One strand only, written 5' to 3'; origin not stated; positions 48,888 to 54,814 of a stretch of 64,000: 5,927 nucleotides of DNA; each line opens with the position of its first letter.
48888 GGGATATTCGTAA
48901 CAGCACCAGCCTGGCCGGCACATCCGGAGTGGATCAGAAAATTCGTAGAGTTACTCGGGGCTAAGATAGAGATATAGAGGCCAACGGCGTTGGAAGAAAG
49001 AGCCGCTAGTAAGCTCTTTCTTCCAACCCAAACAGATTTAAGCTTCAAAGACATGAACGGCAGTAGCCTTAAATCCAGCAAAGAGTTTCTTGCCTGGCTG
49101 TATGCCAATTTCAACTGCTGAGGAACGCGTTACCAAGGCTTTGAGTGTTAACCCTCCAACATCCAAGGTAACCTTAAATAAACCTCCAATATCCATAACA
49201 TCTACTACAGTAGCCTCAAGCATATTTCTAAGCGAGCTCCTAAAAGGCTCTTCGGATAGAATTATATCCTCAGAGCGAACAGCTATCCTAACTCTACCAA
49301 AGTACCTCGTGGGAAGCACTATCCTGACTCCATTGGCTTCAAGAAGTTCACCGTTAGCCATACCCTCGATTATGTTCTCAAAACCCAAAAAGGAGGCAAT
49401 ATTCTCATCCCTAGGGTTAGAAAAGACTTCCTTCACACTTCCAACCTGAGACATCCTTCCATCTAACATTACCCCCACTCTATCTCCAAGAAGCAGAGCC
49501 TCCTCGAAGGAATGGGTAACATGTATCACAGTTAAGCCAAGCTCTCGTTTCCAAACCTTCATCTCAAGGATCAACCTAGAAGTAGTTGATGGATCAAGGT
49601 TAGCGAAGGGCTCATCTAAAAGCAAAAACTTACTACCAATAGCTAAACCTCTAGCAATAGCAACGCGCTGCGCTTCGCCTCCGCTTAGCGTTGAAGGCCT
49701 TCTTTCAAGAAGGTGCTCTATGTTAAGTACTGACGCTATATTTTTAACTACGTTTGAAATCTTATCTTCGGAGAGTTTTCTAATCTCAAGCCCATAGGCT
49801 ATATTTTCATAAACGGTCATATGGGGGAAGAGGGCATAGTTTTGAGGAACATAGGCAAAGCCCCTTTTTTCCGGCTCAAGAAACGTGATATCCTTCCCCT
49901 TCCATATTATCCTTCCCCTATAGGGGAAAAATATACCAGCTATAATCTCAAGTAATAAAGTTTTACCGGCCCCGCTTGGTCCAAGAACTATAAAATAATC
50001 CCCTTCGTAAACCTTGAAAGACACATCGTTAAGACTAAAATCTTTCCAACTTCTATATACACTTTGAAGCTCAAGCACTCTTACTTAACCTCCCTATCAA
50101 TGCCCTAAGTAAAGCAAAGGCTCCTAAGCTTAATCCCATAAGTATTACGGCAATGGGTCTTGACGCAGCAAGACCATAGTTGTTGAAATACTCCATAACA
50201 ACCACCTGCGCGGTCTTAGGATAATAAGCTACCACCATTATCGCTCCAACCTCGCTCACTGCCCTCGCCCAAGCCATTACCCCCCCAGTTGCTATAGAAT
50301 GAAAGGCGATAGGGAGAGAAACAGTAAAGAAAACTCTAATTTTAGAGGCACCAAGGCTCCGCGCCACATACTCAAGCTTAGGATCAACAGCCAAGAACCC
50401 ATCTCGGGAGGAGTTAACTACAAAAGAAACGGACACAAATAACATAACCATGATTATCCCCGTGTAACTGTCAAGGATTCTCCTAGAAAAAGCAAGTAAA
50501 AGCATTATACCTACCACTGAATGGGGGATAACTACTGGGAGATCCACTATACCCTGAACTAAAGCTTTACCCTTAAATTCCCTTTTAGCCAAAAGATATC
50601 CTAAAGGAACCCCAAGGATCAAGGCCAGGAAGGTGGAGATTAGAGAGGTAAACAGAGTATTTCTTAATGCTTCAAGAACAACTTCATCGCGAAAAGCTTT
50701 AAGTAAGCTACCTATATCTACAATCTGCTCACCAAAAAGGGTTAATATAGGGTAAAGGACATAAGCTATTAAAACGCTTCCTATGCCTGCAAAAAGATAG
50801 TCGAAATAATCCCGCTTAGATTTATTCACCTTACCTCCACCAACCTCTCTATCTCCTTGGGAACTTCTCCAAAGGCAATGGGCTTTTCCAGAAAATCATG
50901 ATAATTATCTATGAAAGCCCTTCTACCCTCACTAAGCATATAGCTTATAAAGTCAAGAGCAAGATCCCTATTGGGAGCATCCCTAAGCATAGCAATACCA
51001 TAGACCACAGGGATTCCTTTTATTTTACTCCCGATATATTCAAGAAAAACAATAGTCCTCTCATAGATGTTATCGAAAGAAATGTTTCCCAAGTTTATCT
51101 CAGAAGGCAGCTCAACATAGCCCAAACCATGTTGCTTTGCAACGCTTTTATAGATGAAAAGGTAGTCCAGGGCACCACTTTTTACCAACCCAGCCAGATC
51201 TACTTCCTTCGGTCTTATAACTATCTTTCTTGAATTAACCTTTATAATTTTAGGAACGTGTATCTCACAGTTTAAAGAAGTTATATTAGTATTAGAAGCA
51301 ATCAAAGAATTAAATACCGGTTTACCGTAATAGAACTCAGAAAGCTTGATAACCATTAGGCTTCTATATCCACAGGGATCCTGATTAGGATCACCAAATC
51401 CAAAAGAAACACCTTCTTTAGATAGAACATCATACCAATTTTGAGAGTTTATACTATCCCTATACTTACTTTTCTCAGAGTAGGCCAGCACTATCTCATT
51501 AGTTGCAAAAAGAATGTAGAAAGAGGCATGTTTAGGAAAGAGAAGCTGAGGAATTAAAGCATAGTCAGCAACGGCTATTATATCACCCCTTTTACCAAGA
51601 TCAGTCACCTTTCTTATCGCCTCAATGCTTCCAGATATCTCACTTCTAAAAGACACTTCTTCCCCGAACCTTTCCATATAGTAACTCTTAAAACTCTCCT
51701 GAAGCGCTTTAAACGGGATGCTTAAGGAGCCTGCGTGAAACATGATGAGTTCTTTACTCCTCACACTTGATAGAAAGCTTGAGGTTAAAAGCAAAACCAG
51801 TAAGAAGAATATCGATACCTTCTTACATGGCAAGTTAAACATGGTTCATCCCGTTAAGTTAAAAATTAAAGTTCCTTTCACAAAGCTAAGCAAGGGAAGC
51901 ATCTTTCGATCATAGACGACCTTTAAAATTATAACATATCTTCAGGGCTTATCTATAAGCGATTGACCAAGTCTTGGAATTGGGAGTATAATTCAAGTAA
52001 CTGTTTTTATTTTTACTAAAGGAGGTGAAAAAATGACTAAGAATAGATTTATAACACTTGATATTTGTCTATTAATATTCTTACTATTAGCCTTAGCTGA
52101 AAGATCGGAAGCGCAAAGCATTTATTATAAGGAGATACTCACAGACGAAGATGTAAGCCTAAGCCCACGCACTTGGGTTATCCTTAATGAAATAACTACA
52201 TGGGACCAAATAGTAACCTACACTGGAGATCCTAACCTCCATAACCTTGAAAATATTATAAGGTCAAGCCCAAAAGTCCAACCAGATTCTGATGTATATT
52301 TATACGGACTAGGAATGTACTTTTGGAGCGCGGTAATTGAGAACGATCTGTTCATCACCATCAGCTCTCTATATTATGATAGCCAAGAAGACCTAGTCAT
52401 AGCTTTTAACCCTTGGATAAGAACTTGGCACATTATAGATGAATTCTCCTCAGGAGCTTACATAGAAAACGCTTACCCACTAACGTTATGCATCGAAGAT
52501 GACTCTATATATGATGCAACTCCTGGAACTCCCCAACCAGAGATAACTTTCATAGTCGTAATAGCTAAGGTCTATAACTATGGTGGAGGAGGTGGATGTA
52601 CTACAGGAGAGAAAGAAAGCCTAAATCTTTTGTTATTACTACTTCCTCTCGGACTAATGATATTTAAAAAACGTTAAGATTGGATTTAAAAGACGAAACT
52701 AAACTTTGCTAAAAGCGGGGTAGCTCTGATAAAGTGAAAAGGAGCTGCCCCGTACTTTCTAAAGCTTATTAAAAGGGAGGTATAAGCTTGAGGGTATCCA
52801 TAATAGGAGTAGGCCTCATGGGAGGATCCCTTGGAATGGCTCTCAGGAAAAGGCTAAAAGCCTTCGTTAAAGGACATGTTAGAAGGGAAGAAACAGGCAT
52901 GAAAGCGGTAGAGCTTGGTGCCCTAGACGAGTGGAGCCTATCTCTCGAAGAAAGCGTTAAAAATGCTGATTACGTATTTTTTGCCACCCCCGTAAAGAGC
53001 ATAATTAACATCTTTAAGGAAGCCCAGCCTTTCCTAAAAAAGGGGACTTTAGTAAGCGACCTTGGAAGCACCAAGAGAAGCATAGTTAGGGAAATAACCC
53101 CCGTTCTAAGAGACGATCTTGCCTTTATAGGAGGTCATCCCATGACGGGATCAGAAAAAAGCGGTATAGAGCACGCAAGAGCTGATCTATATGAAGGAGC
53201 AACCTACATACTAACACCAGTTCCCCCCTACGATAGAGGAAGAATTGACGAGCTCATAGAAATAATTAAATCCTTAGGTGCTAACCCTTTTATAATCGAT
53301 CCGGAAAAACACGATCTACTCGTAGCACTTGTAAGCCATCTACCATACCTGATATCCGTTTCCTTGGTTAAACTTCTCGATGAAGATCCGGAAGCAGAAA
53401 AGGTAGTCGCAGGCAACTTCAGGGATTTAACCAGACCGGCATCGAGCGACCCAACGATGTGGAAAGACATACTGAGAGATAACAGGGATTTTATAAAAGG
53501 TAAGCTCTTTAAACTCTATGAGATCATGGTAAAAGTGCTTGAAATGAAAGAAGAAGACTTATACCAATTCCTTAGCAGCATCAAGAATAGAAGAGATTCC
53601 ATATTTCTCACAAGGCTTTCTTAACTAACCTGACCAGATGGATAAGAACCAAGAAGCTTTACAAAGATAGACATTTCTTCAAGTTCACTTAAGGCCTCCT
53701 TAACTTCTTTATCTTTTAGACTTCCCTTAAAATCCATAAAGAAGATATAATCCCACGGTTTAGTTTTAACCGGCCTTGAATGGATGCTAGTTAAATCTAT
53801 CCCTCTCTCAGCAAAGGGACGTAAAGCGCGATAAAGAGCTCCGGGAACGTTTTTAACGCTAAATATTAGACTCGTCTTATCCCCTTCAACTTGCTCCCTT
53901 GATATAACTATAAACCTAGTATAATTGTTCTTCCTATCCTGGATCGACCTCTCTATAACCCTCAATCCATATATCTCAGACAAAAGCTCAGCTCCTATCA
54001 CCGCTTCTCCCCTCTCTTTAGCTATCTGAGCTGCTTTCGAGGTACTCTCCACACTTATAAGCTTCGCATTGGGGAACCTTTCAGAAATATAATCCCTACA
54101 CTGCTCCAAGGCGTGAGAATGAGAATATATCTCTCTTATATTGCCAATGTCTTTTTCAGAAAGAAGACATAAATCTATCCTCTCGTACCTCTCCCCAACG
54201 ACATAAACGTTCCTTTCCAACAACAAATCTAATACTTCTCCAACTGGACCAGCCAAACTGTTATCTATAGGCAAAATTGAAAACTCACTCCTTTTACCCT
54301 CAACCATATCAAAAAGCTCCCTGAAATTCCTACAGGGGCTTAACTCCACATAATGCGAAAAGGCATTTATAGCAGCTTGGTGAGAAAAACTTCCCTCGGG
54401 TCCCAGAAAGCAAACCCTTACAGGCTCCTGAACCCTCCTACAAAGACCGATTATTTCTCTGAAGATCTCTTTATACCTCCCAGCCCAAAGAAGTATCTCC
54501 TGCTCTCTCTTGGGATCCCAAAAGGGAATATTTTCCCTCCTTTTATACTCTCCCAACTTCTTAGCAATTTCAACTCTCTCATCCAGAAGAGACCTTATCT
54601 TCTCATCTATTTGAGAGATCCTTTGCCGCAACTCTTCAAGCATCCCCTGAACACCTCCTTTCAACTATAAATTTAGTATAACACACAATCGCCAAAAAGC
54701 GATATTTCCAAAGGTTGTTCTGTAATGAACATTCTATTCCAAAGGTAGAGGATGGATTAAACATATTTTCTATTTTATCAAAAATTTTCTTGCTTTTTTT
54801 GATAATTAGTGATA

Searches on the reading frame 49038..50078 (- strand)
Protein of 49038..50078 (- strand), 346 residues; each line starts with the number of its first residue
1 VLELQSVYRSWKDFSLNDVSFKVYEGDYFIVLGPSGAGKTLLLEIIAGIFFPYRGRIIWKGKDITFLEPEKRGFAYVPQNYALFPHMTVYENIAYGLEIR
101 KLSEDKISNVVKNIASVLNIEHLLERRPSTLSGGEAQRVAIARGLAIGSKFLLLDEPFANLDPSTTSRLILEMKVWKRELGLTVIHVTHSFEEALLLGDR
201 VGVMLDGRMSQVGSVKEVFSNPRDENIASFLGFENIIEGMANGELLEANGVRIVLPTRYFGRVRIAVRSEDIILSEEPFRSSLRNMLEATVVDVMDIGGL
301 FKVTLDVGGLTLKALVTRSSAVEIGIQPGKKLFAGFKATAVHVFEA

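Call 4: search_protein_families(library=pfam, proteins=[window:49038-50078:-])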
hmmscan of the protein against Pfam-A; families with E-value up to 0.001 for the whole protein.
window:49038-50078:- (346 aa): 4 families
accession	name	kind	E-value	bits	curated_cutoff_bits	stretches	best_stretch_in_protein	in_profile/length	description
PF00005.33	ABC_tran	-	5.8e-33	114.8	25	1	16-159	1-137/137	ABC transporter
PF03459.23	TOBE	-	2.1e-13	50.7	22.3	1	281-343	1-64/64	TOBE domain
PF13304.12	AAA_21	-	7.8e-07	29.9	27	0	146-190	256-299/304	AAA domain, putative AbiEii toxin, Type IV TA system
PF08402.16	TOBE_2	-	2.9e-05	24.5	21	1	265-344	1-76/76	TOBE domain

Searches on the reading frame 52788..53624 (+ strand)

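Call 68: search_protein_families(library=pfam, proteins=[window:52788-53624:+], max_evalue=0.00001)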
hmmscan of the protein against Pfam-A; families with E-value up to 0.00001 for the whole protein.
window:52788-53624:+ (278 aa): 2 families
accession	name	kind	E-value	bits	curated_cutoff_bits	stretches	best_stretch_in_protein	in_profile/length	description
PF02153.23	PDH_N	-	4.9e-34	117.5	26.5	1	16-165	2-150/154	Prephenate dehydrogenase, nucleotide-binding domain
PF20463.3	PDH_C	-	9.5e-17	61.6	22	1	171-240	1-74/102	Prephenate dehydrogenase, dimerization domain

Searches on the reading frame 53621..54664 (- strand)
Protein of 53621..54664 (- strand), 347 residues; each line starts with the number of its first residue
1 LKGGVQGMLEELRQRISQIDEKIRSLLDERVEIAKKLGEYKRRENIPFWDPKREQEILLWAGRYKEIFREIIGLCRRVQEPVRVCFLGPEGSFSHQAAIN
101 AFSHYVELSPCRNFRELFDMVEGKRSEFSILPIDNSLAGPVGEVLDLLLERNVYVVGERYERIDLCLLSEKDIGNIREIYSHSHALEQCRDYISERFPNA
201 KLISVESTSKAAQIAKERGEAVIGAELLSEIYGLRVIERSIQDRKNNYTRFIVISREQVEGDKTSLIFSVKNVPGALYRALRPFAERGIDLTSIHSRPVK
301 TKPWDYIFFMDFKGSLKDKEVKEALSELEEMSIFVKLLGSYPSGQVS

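Call 68: search_protein_families(library=pfam, proteins=[window:53621-54664:-], max_evalue=0.00001)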
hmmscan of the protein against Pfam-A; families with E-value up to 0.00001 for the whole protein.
window:53621-54664:- (347 aa): 3 families
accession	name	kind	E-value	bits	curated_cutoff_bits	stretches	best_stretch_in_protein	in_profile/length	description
PF00800.23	PDT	-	1.7e-59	201.1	25.2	1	84-258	1-180/181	Prephenate dehydratase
PF01817.26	CM_2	-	2e-14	54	27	1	12-79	1-79/80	Chorismate mutase type II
PF01842.31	ACT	-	3e-13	49.7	27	1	264-329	1-65/66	ACT domain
